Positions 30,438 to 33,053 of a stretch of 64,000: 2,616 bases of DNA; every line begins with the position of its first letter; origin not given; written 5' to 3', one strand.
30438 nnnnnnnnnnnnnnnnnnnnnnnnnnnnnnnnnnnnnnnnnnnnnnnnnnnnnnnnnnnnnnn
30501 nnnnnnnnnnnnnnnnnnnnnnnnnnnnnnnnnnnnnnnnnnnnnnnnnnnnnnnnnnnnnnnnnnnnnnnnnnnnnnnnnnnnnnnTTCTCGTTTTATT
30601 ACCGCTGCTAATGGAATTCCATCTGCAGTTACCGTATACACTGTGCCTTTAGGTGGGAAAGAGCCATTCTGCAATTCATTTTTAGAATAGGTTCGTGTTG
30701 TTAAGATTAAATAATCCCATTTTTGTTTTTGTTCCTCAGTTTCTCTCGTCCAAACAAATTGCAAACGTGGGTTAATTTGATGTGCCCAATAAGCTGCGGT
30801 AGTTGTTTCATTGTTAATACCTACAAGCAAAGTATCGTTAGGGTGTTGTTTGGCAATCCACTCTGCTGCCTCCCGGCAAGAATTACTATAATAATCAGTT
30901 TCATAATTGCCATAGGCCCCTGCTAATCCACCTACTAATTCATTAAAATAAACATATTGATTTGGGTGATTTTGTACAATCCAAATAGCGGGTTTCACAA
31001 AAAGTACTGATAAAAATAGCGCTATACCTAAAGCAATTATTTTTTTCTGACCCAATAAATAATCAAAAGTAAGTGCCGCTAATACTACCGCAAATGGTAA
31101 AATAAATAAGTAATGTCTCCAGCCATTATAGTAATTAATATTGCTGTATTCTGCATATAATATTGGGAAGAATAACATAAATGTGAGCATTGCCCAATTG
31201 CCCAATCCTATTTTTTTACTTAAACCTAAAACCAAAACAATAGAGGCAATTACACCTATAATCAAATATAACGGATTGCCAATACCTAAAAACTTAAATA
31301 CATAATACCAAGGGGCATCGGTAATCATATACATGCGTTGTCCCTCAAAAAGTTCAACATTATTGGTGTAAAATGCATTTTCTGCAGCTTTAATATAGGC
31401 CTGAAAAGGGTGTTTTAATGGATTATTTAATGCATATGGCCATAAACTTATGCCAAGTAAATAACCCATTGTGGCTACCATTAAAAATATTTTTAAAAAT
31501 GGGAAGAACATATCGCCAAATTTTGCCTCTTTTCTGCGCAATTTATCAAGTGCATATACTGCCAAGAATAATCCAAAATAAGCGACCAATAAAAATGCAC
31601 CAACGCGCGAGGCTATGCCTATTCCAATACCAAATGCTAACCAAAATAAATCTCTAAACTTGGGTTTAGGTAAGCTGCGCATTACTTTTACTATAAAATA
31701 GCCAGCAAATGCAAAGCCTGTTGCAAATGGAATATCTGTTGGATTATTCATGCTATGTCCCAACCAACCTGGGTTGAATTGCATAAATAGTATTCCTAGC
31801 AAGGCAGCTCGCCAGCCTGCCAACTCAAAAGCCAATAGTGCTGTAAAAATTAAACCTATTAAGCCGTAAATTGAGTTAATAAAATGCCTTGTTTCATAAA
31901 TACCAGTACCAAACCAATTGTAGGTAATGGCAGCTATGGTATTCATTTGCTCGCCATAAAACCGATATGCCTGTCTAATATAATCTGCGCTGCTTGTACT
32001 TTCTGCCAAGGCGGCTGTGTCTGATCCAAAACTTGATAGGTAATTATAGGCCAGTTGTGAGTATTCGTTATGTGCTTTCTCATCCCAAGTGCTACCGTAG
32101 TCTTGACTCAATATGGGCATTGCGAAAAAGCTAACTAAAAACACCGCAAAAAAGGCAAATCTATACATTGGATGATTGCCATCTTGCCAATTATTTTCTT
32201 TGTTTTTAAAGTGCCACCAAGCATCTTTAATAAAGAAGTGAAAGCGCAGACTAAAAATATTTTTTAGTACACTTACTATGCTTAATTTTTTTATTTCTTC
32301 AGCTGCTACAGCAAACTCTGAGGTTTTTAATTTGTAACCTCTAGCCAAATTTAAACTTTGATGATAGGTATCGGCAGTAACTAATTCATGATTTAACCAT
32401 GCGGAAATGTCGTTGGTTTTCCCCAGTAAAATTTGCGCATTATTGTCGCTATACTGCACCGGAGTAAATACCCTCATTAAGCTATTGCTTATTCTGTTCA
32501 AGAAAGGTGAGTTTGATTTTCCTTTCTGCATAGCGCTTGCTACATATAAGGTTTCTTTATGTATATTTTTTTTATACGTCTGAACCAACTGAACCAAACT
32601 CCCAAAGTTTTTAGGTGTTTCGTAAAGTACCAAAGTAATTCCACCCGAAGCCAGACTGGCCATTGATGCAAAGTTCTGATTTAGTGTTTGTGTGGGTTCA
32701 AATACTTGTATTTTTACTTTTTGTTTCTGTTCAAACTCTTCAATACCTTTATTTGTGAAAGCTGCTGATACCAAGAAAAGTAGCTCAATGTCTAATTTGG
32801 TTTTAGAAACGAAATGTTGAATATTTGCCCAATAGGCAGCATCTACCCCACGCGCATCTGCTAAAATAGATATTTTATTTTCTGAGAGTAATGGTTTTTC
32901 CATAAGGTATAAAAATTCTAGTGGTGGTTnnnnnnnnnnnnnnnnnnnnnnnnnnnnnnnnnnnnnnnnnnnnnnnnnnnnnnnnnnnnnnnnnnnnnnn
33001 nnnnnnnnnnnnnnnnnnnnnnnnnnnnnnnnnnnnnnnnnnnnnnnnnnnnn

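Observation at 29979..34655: Uncharacterised three-gene periplasmic glycosylation module: membrane GT2, SAM-methyltransferase, and a GT2-like/GT-C/TPR fusion (a bacterial TMTC/PMT look-alike)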

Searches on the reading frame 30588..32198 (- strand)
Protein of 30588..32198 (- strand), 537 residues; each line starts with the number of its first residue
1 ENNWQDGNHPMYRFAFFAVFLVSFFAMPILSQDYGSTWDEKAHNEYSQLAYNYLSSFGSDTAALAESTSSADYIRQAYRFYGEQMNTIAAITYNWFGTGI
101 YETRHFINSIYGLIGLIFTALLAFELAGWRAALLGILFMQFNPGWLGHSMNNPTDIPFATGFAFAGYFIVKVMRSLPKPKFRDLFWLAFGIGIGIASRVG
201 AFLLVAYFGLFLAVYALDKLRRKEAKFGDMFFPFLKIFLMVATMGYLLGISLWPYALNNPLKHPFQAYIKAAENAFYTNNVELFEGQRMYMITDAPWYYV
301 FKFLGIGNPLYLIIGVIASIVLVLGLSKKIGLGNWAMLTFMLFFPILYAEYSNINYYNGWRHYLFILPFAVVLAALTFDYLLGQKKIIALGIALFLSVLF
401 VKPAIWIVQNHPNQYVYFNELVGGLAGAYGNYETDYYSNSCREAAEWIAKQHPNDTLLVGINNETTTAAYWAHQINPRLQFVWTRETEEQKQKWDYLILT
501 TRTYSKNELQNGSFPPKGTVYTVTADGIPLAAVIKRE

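Call 23: search_solved_structures(query=A2, max_evalue=10, show_alignments=3)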
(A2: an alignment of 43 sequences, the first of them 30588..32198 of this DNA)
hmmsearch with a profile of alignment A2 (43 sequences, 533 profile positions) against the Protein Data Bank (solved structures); distinct sequences matched with E-value up to 10: 1.
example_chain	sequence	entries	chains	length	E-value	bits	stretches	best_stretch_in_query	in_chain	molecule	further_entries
5ezm_A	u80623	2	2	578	0.027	16.3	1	79-241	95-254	4-amino-4-deoxy-L-arabinose transferase or related glycosyltransferases of PMT family | 4-amino-4-deoxy-L-arabinose (L-Ara4N) transferase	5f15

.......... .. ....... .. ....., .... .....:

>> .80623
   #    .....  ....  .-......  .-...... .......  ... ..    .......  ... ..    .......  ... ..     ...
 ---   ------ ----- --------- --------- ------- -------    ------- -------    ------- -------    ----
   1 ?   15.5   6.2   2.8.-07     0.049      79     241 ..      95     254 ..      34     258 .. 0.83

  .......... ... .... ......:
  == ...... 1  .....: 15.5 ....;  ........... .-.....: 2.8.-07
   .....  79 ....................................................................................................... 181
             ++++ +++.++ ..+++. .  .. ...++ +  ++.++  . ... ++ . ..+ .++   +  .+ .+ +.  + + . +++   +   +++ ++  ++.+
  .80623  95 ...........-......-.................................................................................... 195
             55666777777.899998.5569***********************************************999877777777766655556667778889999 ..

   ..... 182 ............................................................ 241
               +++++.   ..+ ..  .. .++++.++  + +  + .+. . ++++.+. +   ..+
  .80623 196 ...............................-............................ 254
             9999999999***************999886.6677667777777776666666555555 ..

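Call 51: predict_structure(alignment_id=A3)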
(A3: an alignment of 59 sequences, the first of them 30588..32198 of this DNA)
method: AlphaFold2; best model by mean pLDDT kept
length: 537 residues; sequences in the alignment: 59
mean_pLDDT: 91.3   pTM: 0.92
mean pLDDT of the five models: 91.3, 91.2, 91.1, 90.7, 90.5
residues with pLDDT >= 90: 387; 70-90: 123; 50-70: 26; < 50: 1
segments of 3 or more residues with pLDDT < 50: none
pLDDT, mean of each block of 10 residues (from residue 1): 78 97 97 88 90 95 79 73 91 95 96 98 98 98 94 93 99 96 98 93 96 95 89 96 97 94 89 65 84 83 92 98 96 97 90 67 91 98 95 96 94 92 92 86 97 96 92 97 79 89 84 88 94 92
secondary structure, 60 per line:
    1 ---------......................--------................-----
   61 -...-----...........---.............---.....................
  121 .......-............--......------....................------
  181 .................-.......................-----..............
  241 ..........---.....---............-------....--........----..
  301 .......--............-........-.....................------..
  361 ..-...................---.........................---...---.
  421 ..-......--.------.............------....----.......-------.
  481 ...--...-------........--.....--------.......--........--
elements in order: H10-31 H40-55 H70-80 H84-96 H100-127 H129-140 H143-148 H155-174 H181-197 H199-221 H227-250 H254-258 H262-273 E281-284 E287-290 H291-294 H299-307 H310-321 H323-330 H332-352 H359-362 H364-382 H386-410 H424-428 H439-451 E458-461 H466-472 E480-483 E496-500 H506-510 E519-525 E528-535

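Call 56: fold_search(model_id=the predicted structure, library=pdb)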
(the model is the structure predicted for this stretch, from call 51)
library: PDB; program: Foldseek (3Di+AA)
matches with E <= 10: 526; with E <= 0.001: 24
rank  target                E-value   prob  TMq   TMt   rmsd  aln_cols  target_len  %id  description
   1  5ezm                  8.4e-08  1.00  0.47  0.47  10.5       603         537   16  Crystal Structure of ArnT from Cupriavidus metallidurans in the apo state (released 2016-02-17)
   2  5f15                  8.4e-08  1.00  0.47  0.47  10.3       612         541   16  Crystal Structure of ArnT from Cupriavidus metallidurans bound to Undecaprenyl phosphate (released 2016-02-17)
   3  8age_A                7.9e-07  1.00  0.48  0.41  10.1       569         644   13  Structure of yeast oligosaccharylransferase complex with acceptor peptide bound (released 2022-12-07)
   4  6ezn_F                8.3e-07  1.00  0.47  0.41  13.1       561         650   14  Cryo-EM structure of the yeast oligosaccharyltransferase (OST) complex (released 2018-01-17)
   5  3waj                  1.3e-06  1.00  0.43  0.31  14.0       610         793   13  Crystal structure of the Archaeoglobus fulgidus oligosaccharyltransferase (O29867_ARCFU) complex with Zn and sulfate (released 2013-10-30)
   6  7oci_F                1.9e-06  1.00  0.45  0.39  11.3       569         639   14  Cryo-EM structure of yeast Ost6p containing oligosaccharyltransferase complex (released 2022-02-16)
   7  9n9j_I                2.4e-06  1.00  0.50  0.41  11.1       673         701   10  Structure of a GRP94 folding intermediate engaged with a CCDC134- and FKBP11-bound secretory translocon (released 2025-11-19)
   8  7e9s_A                3.6e-06  1.00  0.44  0.29  12.7       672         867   12  Archaeal oligosaccharyltransferase AglB from Archaeoglobus fulgidus in complex with an inhibitory peptide and a dolich (released 2021-09-08)
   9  6s7t_A                4.0e-06  1.00  0.48  0.38  10.7       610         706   13  Cryo-EM structure of human oligosaccharyltransferase complex OST-B (released 2019-12-18)
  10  8b6l_I                4.0e-06  1.00  0.48  0.40  10.1       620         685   11  Subtomogram average of the human Sec61-TRAP-OSTA-translocon (released 2022-12-07)
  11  9s6t_A                4.9e-06  1.00  0.50  0.55   8.4       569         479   10  Ternary cryo-EM structure of chicken ALG12 with Dol25-PP-GlcNAc2Man7, Dol25-P-Man, and Fab (released 2026-03-18)
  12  6s7o_A                1.2e-05  1.00  0.47  0.40   9.1       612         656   11  Cryo-EM structure of human oligosaccharyltransferase complex OST-A (released 2019-12-18)
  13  3wak                  1.4e-05  1.00  0.42  0.28  15.0       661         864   13  Crystal structure of the Archaeoglobus fulgidus oligosaccharyltransferase (O29867_ARCFU) in the apo form (released 2013-10-30)
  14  8agb_A                1.7e-05  1.00  0.49  0.42  13.0       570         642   13  Structure of yeast oligosaccharylransferase complex with lipid-linked oligosaccharide bound (released 2022-12-07)
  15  9i5k_A                2.0e-05  1.00  0.51  0.55   7.5       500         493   12  Structure of the Chaetomium thermophilum Pmt4 homodimer (C2 symmetry) (released 2025-12-24)
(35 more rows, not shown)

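Call 81: search_protein_representatives(protein=window:30588-32198:-)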
Query: 537 residues. Proteins with E-value up to 0.001 (for the whole library): 5422; up to 1e-10: 3431; up to 1e-30: 1036. The best 150 are listed.
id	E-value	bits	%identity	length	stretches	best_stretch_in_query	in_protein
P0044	2.6e-222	756.0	62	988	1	5-537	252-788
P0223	1.0e-148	513.1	49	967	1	5-537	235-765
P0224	1.6e-147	509.1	47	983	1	6-537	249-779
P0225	7.0e-142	490.5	45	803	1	5-537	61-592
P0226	2.9e-128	445.6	43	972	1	11-537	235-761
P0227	9.4e-128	443.9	43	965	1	5-537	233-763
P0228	2.3e-127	442.6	42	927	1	5-536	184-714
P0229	6.9e-127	441.1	42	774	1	10-537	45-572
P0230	3.5e-126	438.7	42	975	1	7-537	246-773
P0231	1.7e-125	436.5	41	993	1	6-535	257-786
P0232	1.2e-122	427.1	40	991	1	7-537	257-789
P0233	7.2e-121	421.2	42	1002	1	5-537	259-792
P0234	5.1e-120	418.4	39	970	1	3-537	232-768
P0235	8.1e-117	407.8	42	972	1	13-537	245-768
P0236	1.6e-116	406.8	41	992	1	7-534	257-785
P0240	2.2e-115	403.1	40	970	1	4-537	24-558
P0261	1.1e-100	354.6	35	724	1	7-537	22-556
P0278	1.3e-90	321.4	39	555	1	11-536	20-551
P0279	2.3e-90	320.5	35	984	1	4-536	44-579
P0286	1.0e-88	315.1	34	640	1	12-534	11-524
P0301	2.2e-86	307.3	37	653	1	11-536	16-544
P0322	5.0e-82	293.0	34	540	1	12-536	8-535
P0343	8.0e-80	285.7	36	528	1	4-535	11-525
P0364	6.6e-78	279.4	34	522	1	16-535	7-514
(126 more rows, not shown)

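Call 82: search_protein_families(library=pfam, proteins=[P0278, P0322, P0343, P0364, P0286, P0301, P0261, P0225, P0240, P0279], max_evalue=0.000001)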
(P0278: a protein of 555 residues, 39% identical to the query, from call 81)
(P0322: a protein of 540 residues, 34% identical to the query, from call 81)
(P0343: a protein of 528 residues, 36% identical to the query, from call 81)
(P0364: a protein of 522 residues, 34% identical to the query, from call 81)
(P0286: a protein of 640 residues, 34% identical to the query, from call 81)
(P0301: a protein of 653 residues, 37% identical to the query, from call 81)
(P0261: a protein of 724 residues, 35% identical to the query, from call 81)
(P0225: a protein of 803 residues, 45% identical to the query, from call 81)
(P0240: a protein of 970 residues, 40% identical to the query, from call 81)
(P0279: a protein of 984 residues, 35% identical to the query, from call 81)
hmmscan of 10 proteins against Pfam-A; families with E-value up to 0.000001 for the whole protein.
P0278 (555 aa): 1 family
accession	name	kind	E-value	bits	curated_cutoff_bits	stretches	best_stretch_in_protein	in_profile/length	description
PF13231.12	PMT_2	-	2.9e-07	31.3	26.1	1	125-246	28-145/160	Dolichyl-phosphate-mannose-protein mannosyltransferase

P0322 (540 aa): 0 families

P0343 (528 aa): 0 families

P0364 (522 aa): 0 families

P0286 (640 aa): 2 families
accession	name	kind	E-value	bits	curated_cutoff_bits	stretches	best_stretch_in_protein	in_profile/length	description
PF23914.1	TPR_CcmH_CycH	-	5.1e-07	30.1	42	1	534-633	55-154/158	Cytochrome c-type biogenesis protein H TPR domain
PF14559.12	TPR_19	-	5.9e-07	30.2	25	0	540-607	2-66/68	Tetratricopeptide repeat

P0301 (653 aa): 4 families
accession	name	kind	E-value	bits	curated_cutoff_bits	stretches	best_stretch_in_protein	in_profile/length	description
PF02366.24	PMT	-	1.2e-09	38.5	22.7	1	82-250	60-230/245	Dolichyl-phosphate-mannose-protein mannosyltransferase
PF13428.12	TPR_14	-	1.8e-08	34.7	23.5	0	580-622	2-44/44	Tetratricopeptide repeat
PF14559.12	TPR_19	-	1.9e-08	35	25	1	555-622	1-68/68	Tetratricopeptide repeat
PF13432.12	TPR_16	-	3.3e-07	31.1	32.7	1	551-610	3-62/65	Tetratricopeptide repeat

P0261 (724 aa): 15 families
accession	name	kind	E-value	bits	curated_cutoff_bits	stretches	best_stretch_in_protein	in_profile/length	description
PF07719.23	TPR_2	-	4.1e-25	86.2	27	0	626-657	3-34/34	Tetratricopeptide repeat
PF00515.34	TPR_1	-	6.5e-25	86.3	27.8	1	626-657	3-34/34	Tetratricopeptide repeat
PF13181.12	TPR_8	-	9.4e-18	63.2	25.7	1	625-656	2-33/34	Tetratricopeptide repeat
PF14559.12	TPR_19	-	3.7e-17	62.8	25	0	567-627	2-61/68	Tetratricopeptide repeat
PF13431.12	TPR_17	-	1.6e-16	59.6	24.4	0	580-610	3-33/34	Tetratricopeptide repeat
PF13424.12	TPR_12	-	5.9e-15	55.7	30.1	1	592-653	5-74/77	Tetratricopeptide repeat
PF13432.12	TPR_16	-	1.3e-14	54.7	32.7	0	601-658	8-65/65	Tetratricopeptide repeat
PF13414.12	TPR_11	-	2.8e-13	49.8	26.8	1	631-672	1-42/42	TPR repeat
PF23914.1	TPR_CcmH_CycH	-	9.7e-11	42.2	42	0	560-659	54-156/158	Cytochrome c-type biogenesis protein H TPR domain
PF13371.12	TPR_9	-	3.1e-09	37.2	35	1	631-700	2-71/73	Tetratricopeptide repeat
PF13428.12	TPR_14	-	1.2e-08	35.3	23.5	0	629-665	6-42/44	Tetratricopeptide repeat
PF13176.12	TPR_7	-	1.2e-08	34.8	27.9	0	626-656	1-31/36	Tetratricopeptide repeat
PF13231.12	PMT_2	-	2.4e-08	34.8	26.1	1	121-237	26-138/160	Dolichyl-phosphate-mannose-protein mannosyltransferase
PF12895.13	ANAPC3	-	5.2e-07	30.3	27.2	0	637-717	2-81/82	Anaphase-promoting complex, cyclosome, subunit 3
PF13174.12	TPR_6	-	7e-07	29.9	26.3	0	629-653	5-29/33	Tetratricopeptide repeat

P0225 (803 aa): 13 families
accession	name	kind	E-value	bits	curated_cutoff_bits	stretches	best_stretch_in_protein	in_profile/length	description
PF07719.23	TPR_2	-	8e-26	88.4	27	1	627-659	2-34/34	Tetratricopeptide repeat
PF00515.34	TPR_1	-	3.9e-22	77.5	27.8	1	627-659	2-34/34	Tetratricopeptide repeat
PF13181.12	TPR_8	-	3.5e-18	64.6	25.7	1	627-659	2-34/34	Tetratricopeptide repeat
PF13432.12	TPR_16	-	8.7e-16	58.5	32.7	1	633-687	4-58/65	Tetratricopeptide repeat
PF14559.12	TPR_19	-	1.4e-14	54.6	25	0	605-652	4-51/68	Tetratricopeptide repeat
PF13414.12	TPR_11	-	3.2e-14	52.8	26.8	0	636-668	4-36/42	TPR repeat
PF13431.12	TPR_17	-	1.7e-13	50.1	24.4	0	760-790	2-32/34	Tetratricopeptide repeat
PF13371.12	TPR_9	-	5.7e-13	49.1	35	0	747-796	5-54/73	Tetratricopeptide repeat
PF13424.12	TPR_12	-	6.8e-13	49.1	30.1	0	626-657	45-76/77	Tetratricopeptide repeat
PF13174.12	TPR_6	-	2.1e-11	44.1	26.3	0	627-658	1-32/33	Tetratricopeptide repeat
PF23914.1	TPR_CcmH_CycH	-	7e-09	36.2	42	0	619-726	43-153/158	Cytochrome c-type biogenesis protein H TPR domain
PF13428.12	TPR_14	-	9.4e-09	35.6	23.5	0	627-668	2-43/44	Tetratricopeptide repeat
PF12895.13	ANAPC3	-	4.3e-07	30.6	27.2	0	605-685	2-81/82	Anaphase-promoting complex, cyclosome, subunit 3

P0240 (970 aa): 20 families
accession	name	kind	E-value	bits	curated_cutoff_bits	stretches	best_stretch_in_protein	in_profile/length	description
PF07719.23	TPR_2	-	3.1e-44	145.9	27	1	824-855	3-34/34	Tetratricopeptide repeat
PF00515.34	TPR_1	-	1.5e-42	142.1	27.8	1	825-855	4-34/34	Tetratricopeptide repeat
PF13181.12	TPR_8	-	2.7e-30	102.4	25.7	1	825-854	4-33/34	Tetratricopeptide repeat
PF13431.12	TPR_17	-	8.5e-28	94.7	24.4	0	581-611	2-32/34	Tetratricopeptide repeat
PF14559.12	TPR_19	-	6.4e-24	84.5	25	0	571-625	4-58/68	Tetratricopeptide repeat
PF13371.12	TPR_9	-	3.3e-22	78.7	35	0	830-891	3-64/73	Tetratricopeptide repeat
PF13428.12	TPR_14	-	8.2e-22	75.9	23.5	0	826-865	5-44/44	Tetratricopeptide repeat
PF13414.12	TPR_11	-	3.3e-21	75.1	26.8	0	837-865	9-37/42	TPR repeat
PF13432.12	TPR_16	-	1.6e-19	70.4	32.7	0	598-656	3-61/65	Tetratricopeptide repeat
PF13424.12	TPR_12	-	3.2e-18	66.1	30.1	0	594-657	5-76/77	Tetratricopeptide repeat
PF12895.13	ANAPC3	-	1.6e-16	60.8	27.2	0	575-651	6-81/82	Anaphase-promoting complex, cyclosome, subunit 3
PF13174.12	TPR_6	-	2.5e-12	47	26.3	0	825-853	3-31/33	Tetratricopeptide repeat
PF23914.1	TPR_CcmH_CycH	-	3e-11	43.8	42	0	583-691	41-153/158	Cytochrome c-type biogenesis protein H TPR domain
PF25063.1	ARM_TT21_C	-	2.3e-10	41.1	35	0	757-853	98-195/209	Tetratricopeptide repeat protein 21 C-terminal ARM domain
PF13374.12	TPR_10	-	2.8e-09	37.1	27.5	0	926-953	4-31/42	Tetratricopeptide repeat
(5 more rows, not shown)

P0279 (984 aa): 14 families
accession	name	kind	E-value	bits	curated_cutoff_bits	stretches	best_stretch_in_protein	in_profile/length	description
PF00515.34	TPR_1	-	9.6e-39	130.1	27.8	0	873-903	4-34/34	Tetratricopeptide repeat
PF07719.23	TPR_2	-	1.1e-38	128.6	27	0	871-903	2-34/34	Tetratricopeptide repeat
PF13414.12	TPR_11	-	8.6e-29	99.4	26.8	0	725-752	3-30/42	TPR repeat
PF13181.12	TPR_8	-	2.5e-26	90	25.7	0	717-749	2-34/34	Tetratricopeptide repeat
PF13371.12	TPR_9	-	2.9e-23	82.1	35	0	778-838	5-65/73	Tetratricopeptide repeat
PF13428.12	TPR_14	-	1.9e-21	74.8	23.5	0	717-752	2-37/44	Tetratricopeptide repeat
PF14559.12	TPR_19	-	2.1e-20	73.3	25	0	813-864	2-53/68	Tetratricopeptide repeat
PF13432.12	TPR_16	-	3.6e-20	72.5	32.7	0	876-936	3-63/65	Tetratricopeptide repeat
PF13431.12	TPR_17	-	1.2e-16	59.9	24.4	0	602-633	1-32/34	Tetratricopeptide repeat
PF13424.12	TPR_12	-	1.7e-16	60.6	30.1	0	650-707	5-70/77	Tetratricopeptide repeat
PF12895.13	ANAPC3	-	1.7e-13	51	27.2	0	594-673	3-81/82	Anaphase-promoting complex, cyclosome, subunit 3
PF23914.1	TPR_CcmH_CycH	-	1.5e-11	44.8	42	0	714-826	48-145/158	Cytochrome c-type biogenesis protein H TPR domain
PF13429.12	TPR_15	-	7.5e-08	32.6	26.2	0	714-751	144-181/280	Tetratricopeptide repeat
PF13174.12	TPR_6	-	2.4e-07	31.4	26.3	0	684-714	2-32/33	Tetratricopeptide repeat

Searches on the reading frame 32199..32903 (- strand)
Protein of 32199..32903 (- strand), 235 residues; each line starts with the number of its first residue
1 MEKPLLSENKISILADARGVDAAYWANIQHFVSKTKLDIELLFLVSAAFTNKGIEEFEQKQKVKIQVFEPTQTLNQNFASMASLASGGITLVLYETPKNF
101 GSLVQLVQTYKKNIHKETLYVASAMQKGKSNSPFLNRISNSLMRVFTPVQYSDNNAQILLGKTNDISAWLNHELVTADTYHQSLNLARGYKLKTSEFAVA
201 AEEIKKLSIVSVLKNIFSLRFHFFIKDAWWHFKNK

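Call 44: search_protein_families(library=pfam, alignment_id=A4, max_evalue=0.01)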
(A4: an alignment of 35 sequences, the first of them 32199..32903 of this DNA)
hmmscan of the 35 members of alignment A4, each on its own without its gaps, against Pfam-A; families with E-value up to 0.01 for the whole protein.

A. member 1, window:32199-32903:- (235 aa): 0 families

B. families by the number of members that match (of 35 scanned): 4 families
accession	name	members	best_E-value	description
PF00535.33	Glycos_transf_2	6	1.6e-26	Glycosyl transferase family 2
PF13641.12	Glyco_tranf_2_3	1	2.5e-07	Glycosyltransferase like family 2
PF10111.15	Glyco_tranf_2_2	1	0.00012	Glycosyltransferase like family 2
PF24502.1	Ig_TMEM131homol_3rd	1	0.0078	TMEM131 homolog third Ig-like domain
